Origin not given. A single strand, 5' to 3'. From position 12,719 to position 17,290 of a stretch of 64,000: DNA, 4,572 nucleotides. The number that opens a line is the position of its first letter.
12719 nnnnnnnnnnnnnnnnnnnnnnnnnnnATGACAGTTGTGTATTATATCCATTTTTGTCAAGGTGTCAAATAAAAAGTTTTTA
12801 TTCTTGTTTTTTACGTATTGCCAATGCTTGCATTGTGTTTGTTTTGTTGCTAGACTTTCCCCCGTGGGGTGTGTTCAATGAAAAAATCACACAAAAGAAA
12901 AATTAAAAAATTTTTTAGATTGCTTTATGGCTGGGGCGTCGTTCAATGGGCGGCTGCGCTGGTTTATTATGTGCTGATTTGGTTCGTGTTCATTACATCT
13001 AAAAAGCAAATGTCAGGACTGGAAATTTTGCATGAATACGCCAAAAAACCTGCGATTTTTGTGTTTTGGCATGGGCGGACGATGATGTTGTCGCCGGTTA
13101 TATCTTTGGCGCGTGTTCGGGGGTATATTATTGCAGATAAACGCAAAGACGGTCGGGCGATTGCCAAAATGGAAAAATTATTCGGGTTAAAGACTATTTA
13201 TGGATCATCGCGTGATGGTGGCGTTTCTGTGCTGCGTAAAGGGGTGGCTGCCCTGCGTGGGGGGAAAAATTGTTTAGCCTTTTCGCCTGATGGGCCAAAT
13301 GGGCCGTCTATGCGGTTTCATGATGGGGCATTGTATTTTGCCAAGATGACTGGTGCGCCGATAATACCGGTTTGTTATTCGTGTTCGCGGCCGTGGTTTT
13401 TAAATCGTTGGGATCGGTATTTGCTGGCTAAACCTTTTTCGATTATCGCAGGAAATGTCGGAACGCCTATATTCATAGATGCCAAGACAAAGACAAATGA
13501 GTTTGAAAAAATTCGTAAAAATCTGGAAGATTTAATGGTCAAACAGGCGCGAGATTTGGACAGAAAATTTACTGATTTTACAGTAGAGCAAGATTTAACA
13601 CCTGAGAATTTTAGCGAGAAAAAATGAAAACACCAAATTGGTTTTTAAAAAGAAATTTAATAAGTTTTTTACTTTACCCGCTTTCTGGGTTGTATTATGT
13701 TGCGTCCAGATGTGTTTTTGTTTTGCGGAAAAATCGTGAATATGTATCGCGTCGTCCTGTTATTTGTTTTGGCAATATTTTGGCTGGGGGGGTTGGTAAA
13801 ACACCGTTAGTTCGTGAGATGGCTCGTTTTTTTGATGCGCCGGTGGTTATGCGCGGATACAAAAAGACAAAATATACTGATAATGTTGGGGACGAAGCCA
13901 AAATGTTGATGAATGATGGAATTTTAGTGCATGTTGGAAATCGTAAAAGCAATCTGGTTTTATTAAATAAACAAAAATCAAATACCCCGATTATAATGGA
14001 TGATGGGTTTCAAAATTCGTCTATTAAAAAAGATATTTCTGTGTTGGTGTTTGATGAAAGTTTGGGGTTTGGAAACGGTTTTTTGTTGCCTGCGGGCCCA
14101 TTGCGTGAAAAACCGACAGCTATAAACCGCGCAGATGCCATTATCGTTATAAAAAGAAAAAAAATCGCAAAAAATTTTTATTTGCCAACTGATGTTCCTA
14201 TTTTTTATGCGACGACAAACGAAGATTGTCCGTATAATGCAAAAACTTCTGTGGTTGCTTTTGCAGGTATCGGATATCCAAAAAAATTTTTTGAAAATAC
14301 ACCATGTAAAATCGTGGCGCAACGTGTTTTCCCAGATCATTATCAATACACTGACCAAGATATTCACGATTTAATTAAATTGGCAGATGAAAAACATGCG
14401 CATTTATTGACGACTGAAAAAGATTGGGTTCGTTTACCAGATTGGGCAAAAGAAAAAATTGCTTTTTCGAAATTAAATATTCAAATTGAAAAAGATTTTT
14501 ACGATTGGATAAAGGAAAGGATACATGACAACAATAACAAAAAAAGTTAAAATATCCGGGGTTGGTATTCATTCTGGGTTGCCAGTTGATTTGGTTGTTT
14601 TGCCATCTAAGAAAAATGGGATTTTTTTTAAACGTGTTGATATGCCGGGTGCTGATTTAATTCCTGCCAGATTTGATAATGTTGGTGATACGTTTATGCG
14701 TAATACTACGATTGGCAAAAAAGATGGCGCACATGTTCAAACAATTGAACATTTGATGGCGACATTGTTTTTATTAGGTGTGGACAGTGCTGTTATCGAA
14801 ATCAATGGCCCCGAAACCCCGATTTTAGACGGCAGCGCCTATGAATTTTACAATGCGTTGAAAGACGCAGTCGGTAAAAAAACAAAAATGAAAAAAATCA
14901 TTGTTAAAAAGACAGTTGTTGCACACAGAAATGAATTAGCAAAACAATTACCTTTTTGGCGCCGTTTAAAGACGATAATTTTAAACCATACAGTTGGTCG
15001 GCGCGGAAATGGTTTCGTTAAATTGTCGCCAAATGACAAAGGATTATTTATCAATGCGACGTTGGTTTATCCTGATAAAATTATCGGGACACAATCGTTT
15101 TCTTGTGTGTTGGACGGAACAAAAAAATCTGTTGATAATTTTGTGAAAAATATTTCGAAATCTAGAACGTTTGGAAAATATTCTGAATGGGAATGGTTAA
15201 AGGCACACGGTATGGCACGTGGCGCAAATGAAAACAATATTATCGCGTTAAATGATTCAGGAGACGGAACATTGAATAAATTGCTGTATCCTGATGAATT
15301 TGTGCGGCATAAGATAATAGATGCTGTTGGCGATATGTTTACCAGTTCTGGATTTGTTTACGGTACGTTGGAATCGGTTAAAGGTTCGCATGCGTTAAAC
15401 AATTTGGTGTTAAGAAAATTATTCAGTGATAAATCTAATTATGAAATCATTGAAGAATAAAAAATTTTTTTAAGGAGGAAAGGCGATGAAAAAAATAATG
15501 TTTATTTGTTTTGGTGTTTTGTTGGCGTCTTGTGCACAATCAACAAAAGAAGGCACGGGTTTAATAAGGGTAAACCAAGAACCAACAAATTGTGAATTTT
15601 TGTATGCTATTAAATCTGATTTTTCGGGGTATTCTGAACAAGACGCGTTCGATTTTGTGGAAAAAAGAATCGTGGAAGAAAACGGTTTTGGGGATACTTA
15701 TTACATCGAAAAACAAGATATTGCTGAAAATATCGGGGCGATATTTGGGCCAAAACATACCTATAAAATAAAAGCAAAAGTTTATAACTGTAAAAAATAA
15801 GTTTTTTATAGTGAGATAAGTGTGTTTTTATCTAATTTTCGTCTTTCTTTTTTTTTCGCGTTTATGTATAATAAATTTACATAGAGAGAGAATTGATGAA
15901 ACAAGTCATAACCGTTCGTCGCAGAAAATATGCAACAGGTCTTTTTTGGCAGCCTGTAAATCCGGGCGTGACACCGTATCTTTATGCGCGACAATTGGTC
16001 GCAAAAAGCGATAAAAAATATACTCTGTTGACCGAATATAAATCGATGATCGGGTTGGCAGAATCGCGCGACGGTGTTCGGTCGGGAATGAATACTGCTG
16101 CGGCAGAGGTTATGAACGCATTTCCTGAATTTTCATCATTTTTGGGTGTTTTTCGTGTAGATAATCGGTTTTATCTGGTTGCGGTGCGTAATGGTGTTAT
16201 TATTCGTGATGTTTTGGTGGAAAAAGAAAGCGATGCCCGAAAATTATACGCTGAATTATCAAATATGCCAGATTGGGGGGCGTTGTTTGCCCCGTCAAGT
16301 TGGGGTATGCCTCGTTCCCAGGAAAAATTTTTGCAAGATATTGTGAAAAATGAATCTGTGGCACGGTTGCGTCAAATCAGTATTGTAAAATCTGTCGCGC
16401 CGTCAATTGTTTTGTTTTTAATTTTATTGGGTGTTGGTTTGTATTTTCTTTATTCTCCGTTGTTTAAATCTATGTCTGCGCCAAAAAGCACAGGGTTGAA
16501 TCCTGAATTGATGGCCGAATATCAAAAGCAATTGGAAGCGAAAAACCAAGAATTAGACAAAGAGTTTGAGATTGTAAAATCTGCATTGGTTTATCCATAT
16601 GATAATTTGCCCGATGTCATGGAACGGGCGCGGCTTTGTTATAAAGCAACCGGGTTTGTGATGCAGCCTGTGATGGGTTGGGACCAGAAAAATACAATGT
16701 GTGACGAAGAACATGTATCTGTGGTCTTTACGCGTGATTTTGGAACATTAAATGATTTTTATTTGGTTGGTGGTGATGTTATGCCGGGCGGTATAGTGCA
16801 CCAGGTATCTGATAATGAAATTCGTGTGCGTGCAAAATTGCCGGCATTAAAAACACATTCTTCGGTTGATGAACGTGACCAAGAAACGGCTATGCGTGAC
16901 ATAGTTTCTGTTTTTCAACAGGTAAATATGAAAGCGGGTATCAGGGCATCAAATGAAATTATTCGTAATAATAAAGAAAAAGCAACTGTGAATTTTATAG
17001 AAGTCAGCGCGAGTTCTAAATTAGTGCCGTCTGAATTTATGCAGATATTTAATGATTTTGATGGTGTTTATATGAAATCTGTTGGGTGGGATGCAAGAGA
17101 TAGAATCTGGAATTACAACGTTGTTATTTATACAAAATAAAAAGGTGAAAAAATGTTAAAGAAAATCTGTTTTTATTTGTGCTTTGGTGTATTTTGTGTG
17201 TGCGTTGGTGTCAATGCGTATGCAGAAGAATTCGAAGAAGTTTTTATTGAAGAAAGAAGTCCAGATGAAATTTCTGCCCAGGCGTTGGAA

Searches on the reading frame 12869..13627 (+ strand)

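Call 51: search_protein_families(library=pfam, proteins=[window:12869-13627:+], max_evalue=0.001)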
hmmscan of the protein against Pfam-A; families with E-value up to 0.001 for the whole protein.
window:12869-13627:+ (252 aa): 1 family
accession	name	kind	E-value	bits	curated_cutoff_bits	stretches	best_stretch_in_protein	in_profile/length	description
PF04028.18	DUF374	-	1.4e-13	50.6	26.8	1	84-146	7-68/69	Domain of unknown function (DUF374)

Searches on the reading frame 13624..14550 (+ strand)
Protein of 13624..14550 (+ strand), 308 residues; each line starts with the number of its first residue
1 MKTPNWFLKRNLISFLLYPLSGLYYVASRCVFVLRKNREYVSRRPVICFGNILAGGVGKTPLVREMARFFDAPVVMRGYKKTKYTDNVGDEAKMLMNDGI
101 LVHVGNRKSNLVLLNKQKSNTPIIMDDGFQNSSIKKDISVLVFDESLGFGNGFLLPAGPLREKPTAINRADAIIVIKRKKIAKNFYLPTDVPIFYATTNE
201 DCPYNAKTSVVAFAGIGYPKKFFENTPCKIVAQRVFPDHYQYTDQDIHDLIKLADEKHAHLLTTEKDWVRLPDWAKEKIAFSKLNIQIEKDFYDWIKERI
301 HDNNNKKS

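Call 51: search_protein_families(library=pfam, proteins=[window:13624-14550:+], max_evalue=0.001)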
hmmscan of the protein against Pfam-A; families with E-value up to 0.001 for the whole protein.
window:13624-14550:+ (308 aa): 1 family
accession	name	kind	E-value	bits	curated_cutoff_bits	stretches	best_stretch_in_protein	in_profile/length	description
PF02606.20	LpxK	-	3.5e-62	210.8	27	1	14-300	2-327/328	Tetraacyldisaccharide-1-P 4'-kinase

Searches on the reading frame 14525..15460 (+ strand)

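Call 51: search_protein_families(library=pfam, proteins=[window:14525-15460:+], max_evalue=0.001)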
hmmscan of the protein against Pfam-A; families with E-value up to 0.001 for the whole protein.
window:14525-15460:+ (311 aa): 1 family
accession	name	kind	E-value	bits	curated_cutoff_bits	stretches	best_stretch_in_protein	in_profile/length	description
PF03331.19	LpxC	-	2.3e-68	231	27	1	2-300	2-267/268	UDP-3-O-acyl N-acetylglycosamine deacetylase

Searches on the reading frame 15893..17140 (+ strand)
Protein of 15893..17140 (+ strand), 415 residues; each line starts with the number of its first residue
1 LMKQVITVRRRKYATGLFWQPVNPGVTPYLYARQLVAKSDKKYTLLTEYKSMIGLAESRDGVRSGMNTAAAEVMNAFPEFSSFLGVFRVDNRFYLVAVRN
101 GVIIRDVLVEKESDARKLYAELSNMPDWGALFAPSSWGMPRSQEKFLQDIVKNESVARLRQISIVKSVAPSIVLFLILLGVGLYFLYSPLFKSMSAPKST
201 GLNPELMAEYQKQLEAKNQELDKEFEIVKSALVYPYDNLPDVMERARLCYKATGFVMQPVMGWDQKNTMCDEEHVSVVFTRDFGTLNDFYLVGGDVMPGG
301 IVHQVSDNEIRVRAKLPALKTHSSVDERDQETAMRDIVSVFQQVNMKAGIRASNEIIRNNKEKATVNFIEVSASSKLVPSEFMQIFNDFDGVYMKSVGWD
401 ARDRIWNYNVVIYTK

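Call 51: search_protein_families(library=pfam, proteins=[window:15893-17140:+], max_evalue=0.001)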
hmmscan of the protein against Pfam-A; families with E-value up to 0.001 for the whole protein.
window:15893-17140:+ (415 aa): 1 family
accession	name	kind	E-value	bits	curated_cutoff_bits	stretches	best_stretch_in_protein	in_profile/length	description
PF06864.17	PAP_PilO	-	9.8e-14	51.4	26.7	1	14-354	2-347/419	Pilin accessory protein (PilO)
